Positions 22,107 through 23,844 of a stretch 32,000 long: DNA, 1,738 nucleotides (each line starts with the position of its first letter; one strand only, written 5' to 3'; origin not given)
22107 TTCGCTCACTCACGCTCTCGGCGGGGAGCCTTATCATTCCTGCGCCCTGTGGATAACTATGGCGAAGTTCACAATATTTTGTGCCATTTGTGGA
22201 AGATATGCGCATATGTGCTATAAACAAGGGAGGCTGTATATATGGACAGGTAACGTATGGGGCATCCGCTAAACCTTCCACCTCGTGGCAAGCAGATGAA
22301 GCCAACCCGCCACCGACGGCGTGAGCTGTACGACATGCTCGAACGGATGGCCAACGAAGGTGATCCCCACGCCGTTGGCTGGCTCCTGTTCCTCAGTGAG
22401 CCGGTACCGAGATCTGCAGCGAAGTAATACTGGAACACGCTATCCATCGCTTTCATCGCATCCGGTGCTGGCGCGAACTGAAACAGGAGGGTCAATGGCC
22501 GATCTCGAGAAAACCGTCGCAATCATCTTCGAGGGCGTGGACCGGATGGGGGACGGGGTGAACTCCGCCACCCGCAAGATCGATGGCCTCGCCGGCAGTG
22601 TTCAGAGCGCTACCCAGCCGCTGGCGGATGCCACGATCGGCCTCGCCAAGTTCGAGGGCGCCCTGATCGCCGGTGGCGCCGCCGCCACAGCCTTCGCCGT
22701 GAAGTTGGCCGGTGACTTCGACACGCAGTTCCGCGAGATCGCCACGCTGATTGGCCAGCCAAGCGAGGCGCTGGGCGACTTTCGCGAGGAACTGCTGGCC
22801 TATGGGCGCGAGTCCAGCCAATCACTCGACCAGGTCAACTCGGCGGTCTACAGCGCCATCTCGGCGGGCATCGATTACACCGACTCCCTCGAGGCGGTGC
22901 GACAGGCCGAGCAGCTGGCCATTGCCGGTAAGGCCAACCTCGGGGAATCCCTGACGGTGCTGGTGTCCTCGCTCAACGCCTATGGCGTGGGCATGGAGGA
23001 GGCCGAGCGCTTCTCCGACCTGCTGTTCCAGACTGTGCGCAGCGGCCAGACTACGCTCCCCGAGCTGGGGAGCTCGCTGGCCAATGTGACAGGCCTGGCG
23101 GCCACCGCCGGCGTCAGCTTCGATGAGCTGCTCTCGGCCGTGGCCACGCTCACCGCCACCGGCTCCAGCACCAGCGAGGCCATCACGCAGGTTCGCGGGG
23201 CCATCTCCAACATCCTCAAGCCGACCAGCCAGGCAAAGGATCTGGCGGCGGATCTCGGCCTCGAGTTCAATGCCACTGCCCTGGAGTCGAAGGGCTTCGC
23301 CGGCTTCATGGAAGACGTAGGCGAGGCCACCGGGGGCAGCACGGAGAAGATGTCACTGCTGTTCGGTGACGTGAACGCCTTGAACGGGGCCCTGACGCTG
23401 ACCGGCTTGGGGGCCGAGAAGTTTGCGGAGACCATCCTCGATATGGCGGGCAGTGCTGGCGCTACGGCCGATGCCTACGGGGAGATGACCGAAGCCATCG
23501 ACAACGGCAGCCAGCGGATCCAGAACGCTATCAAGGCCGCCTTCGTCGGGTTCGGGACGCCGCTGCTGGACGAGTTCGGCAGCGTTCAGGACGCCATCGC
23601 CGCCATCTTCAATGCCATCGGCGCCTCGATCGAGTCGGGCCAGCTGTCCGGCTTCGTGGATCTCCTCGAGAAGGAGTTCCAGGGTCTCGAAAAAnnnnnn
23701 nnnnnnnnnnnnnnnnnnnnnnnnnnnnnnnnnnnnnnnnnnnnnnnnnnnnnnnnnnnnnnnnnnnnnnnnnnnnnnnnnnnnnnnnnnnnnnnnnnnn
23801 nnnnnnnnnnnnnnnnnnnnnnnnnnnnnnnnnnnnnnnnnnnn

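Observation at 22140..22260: Near-consensus LexA/SOS box and two palindromes in the AT-rich promoter region of the tape-measure/terS operon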

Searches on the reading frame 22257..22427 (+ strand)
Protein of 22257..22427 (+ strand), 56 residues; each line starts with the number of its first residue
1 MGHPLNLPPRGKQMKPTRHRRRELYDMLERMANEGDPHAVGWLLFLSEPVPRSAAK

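Call 7: search_protein_families(library=pfam, proteins=[window:22257-22427:+], max_evalue=0.01)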
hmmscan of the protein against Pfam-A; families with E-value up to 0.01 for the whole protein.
window:22257-22427:+ (56 aa): 0 families

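Call 19: search_protein_families(library=phrogs, proteins=[window:22257-22427:+], max_evalue=0.001)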
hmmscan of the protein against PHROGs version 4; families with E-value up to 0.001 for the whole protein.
window:22257-22427:+ (56 aa): 0 families

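Call 22: find_encoding_contigs(protein=window:22257-22427:+, flank=10000, max_places=10)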
Protein window:22257-22427:+ (56 aa): no gene with exactly this product is on record in the collection.

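Call 39: find_homologous_proteins(query=A1, max_evalue=0.01)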
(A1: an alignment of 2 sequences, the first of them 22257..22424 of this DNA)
Query A1 (2 sequences) (56 aa, profile of the alignment): 6 proteins with E <= 0.01 among 12 candidates.
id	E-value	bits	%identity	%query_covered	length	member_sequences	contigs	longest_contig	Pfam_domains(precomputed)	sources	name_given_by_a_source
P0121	5.2e-32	127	49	80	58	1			-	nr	nr:hypothetical protein [Halomonas sp. 1513]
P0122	1.3e-22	97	51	80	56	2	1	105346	-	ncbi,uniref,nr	ncbi:hypothetical protein [Halomonas sp. LBP4]|uniref:hypothetical protein n=1 Tax=Halomonas sp. LBP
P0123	1.0e-19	88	47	91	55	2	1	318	-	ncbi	-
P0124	1.2e-19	88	53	71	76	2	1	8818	-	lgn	-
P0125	2.3e-18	84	49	73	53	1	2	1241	-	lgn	-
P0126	1.4e-8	52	63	57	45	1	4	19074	-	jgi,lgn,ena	-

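Call 40: find_encoding_contigs(protein=P0122, flank=8000, max_places=3)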
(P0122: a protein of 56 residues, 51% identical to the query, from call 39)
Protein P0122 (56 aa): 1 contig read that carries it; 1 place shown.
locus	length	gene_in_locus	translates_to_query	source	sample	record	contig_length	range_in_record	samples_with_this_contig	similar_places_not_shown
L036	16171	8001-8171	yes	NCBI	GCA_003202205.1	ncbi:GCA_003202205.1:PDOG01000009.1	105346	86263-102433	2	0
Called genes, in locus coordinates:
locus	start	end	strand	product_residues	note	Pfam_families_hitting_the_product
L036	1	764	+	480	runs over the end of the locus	PF13356:Arm-DNA-bind_3, PF00589:Phage_integrase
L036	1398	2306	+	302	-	-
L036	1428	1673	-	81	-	-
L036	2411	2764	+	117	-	-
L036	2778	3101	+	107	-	-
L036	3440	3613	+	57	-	-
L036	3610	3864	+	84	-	-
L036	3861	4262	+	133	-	-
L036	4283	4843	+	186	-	-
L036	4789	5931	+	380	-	PF08273:Zn_Ribbon_Prim, PF23639:DUF7146, PF13362:Toprim_3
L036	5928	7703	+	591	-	PF06048:DUF927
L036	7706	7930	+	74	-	-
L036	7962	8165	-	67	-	-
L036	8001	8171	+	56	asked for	-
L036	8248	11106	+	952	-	PF10145:PhageMin_Tail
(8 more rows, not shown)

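Call 41: find_encoding_contigs(protein=P0124, flank=8000, max_places=3)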
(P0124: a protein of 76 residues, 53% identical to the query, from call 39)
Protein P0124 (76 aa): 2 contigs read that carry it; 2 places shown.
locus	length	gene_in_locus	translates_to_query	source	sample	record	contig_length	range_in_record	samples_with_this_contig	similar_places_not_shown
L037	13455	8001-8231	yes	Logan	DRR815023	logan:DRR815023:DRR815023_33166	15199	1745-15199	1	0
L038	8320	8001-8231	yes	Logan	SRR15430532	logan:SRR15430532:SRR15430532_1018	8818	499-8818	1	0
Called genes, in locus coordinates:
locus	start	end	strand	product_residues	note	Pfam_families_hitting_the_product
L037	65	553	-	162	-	-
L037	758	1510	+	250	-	-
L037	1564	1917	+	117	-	-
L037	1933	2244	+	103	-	-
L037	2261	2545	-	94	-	PF14384:BrnA_antitoxin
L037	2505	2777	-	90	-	PF04365:BrnT_toxin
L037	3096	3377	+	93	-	-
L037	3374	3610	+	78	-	-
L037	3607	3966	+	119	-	PF24720:DUF7673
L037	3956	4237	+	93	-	-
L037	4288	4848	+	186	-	-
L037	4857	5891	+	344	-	PF08273:Zn_Ribbon_Prim, PF23639:DUF7146, PF13362:Toprim_3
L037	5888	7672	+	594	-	PF06048:DUF927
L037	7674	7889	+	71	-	-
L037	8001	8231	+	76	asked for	-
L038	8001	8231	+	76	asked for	-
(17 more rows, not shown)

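Call 42: find_encoding_contigs(protein=P0126, flank=8000, max_places=4)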
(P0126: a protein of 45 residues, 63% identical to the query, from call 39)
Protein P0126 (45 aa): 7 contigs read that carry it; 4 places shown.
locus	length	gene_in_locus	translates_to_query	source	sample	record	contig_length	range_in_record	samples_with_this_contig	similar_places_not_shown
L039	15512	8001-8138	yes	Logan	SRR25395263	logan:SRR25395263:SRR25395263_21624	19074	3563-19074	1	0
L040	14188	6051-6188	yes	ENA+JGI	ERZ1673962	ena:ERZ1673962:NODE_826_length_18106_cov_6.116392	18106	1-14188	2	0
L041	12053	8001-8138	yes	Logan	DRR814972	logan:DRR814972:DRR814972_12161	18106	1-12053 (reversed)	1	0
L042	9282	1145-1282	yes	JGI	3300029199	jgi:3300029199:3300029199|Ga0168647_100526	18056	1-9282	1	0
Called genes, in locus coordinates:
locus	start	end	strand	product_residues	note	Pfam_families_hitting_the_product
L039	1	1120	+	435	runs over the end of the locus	PF13356:Arm-DNA-bind_3, PF00589:Phage_integrase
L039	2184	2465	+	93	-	PF12728:HTH_17 (weak)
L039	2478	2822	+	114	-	-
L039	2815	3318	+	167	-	-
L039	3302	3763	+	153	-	-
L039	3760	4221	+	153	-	-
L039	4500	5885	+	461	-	-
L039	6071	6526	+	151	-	-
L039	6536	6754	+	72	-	PF13986:DUF4224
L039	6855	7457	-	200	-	PF18974:DUF5710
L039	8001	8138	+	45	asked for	-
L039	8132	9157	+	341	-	-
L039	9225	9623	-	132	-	-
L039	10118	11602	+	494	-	PF01076:Mob_Pre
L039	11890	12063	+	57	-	PF12651:RHH_3 (faint), PF01402:RHH_1 (faint)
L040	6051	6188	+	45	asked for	-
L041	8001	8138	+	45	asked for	-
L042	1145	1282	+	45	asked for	-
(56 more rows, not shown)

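Call 49: find_related_loci(query=A3, collection=viral_contigs, flank=4000)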
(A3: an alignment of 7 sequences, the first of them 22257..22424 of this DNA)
Query A3 (56 aa) in viral_contigs; peptide patterns used: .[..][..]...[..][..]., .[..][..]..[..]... (x = any residue, [..] = any of these).
39 stretches matched a pattern; 2 encode a relative of the query (tblastn E <= 1e-3); 2 distinct loci.
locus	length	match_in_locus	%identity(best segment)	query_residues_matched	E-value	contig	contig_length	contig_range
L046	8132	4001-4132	57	5-48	3e-14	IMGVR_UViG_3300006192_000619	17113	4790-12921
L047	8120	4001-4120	53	9-48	2e-11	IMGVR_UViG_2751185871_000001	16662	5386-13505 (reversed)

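Call 50: find_related_loci(query=A3, collection=metagenome_contigs, flank=4000)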
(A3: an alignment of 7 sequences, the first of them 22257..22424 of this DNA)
Query A3 (56 aa) in metagenome_contigs; peptide patterns used: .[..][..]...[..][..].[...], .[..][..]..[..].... (x = any residue, [..] = any of these).
144 stretches matched a pattern; 14 encode a relative of the query (tblastn E <= 1e-3); 14 distinct loci.
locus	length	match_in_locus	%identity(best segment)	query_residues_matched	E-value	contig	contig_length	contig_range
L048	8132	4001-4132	57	5-48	2e-13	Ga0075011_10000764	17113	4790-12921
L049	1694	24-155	55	5-48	2e-12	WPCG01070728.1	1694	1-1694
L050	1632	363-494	55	5-48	3e-12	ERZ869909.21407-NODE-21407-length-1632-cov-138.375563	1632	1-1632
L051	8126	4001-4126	55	7-48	5e-12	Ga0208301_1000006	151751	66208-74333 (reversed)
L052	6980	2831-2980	52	7-55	4e-12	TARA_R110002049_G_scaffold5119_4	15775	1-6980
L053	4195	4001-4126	55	7-48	7e-12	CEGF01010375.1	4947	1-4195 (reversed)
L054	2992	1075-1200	55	7-48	6e-12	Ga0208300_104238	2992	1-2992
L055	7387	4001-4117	59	10-48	1e-11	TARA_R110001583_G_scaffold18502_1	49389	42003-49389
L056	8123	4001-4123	59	8-48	1e-11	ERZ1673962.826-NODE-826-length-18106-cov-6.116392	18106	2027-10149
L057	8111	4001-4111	46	10-46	1e-7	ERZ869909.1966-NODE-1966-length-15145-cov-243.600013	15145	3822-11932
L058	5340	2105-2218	45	8-45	1e-6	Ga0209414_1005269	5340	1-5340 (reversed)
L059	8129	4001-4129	37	2-44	7e-6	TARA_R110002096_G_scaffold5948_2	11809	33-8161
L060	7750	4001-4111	49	9-44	6e-6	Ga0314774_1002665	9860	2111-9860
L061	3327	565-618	67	18-35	6e-5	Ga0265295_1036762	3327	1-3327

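Call 68: predict_structure(alignment_id=A4)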
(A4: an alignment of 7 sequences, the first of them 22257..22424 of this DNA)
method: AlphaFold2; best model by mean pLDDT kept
length: 56 residues; sequences in the alignment: 7
mean_pLDDT: 79.0   pTM: 0.52
mean pLDDT of the five models: 79.0, 78.6, 77.2, 76.2, 76.2
residues with pLDDT >= 90: 24; 70-90: 12; 50-70: 16; < 50: 4
segments of 3 or more residues with pLDDT < 50: none
pLDDT, mean of each block of 10 residues (from residue 1): 57 74 95 96 88 54
secondary structure, 60 per line:
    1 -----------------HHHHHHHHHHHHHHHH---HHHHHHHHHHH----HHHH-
elements in order: H18-33 H37-47 H52-55

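Call 70: search_protein_representatives(alignment_id=A4)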
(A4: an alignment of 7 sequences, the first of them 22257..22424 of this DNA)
Query: 7 sequences, 56 profile positions. Proteins with E-value up to 0.001 (for the whole library): 27; up to 1e-10: 8; up to 1e-30: 0. The best 27 are listed.
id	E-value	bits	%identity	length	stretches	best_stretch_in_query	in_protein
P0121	1.5e-28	114.2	-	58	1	1-55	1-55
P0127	2.0e-17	78.5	-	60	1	2-49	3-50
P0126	6.2e-17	77.0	-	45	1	15-55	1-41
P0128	3.8e-13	64.9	-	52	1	7-47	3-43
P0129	2.3e-12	62.4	-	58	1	7-50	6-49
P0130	9.3e-12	60.4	-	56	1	5-53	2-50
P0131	1.2e-11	60.0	-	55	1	7-53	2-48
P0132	7.8e-11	57.4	-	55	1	8-54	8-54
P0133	6.6e-09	51.3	-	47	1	13-51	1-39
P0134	1.5e-08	50.1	-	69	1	3-52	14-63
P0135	5.0e-08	48.4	-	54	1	11-53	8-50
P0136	9.9e-08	47.5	-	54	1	8-54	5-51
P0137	1.3e-07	47.1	-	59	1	7-52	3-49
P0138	4.6e-07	45.4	-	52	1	6-46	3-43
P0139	8.4e-07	44.5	-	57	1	8-47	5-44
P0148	2.8e-04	36.4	-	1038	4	9-27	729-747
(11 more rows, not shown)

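Call 71: fold_search(model_id=the predicted structure, library=pdb)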
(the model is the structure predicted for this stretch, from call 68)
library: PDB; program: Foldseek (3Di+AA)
matches with E <= 10: 0; with E <= 0.001: 0
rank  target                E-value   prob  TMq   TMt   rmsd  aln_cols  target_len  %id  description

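Call 83: search_protein_families(library=ncbifam, proteins=[window:22257-22427:+], max_evalue=0.01)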
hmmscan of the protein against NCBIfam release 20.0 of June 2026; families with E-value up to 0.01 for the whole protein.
window:22257-22427:+ (56 aa): 0 families

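Call 106: search_dna_similar(query=window:22257-22424:+, collection=phages, mode=protein, max_evalue=0.01, max_rows=10)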
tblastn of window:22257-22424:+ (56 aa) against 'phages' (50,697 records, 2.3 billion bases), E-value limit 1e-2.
No match.

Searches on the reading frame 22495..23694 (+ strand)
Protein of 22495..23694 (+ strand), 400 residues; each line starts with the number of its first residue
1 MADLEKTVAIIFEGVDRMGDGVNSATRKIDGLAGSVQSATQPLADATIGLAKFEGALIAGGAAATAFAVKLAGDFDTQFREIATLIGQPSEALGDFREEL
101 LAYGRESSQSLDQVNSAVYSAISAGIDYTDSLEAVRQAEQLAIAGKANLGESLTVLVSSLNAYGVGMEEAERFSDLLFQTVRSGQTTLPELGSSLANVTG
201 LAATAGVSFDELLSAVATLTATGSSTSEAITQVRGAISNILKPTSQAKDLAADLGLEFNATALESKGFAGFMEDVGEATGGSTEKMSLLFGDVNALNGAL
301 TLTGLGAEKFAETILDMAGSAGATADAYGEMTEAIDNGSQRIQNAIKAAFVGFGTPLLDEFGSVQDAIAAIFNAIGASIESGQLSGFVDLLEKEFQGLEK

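Call 15: find_related_loci(query=window:22495-23694:+, collection=genome_contigs, flank=7000)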
Query window:22495-23694:+ (400 aa) in genome_contigs; peptide patterns used: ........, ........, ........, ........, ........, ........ (x = any residue, [..] = any of these).
98 stretches matched a pattern; 6 encode a relative of the query (tblastn E <= 1e-3); 6 distinct loci.
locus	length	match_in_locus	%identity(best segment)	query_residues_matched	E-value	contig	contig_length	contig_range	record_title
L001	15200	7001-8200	79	1-400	0e+0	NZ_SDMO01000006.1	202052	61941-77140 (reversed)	Halomonas borealis strain ATF 5.2 NODE_6_length_202052_cov_36.143943, whole genome shotgun sequence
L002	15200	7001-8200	79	1-400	0e+0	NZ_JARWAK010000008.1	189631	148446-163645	Halomonas koreensis strain DSM 23530 contig00008, whole genome shotgun sequence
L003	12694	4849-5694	39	119-400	4e-49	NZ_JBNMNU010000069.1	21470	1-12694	MAG: Clostridium sp. isolate 3300053697_61 Ga0535652_0002950, whole genome shotgun sequence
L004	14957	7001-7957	34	63-373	3e-47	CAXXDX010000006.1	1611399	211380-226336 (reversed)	MAG: Christensenellaceae bacterium isolate 34c40ec2-27d6-4557-b6c8-0864980aefa8 genome assembly, contig: contig_6, whole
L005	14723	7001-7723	33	156-400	3e-32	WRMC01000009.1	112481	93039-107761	MAG: Treponema sp. isolate Th196P3bin63 Ga0099364_10000162, whole genome shotgun sequence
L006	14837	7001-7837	30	1-258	6e-25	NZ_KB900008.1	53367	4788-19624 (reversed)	Modicisalibacter luteus DSM 23508 F568DRAFT_scaffold00020.20, whole genome shotgun sequence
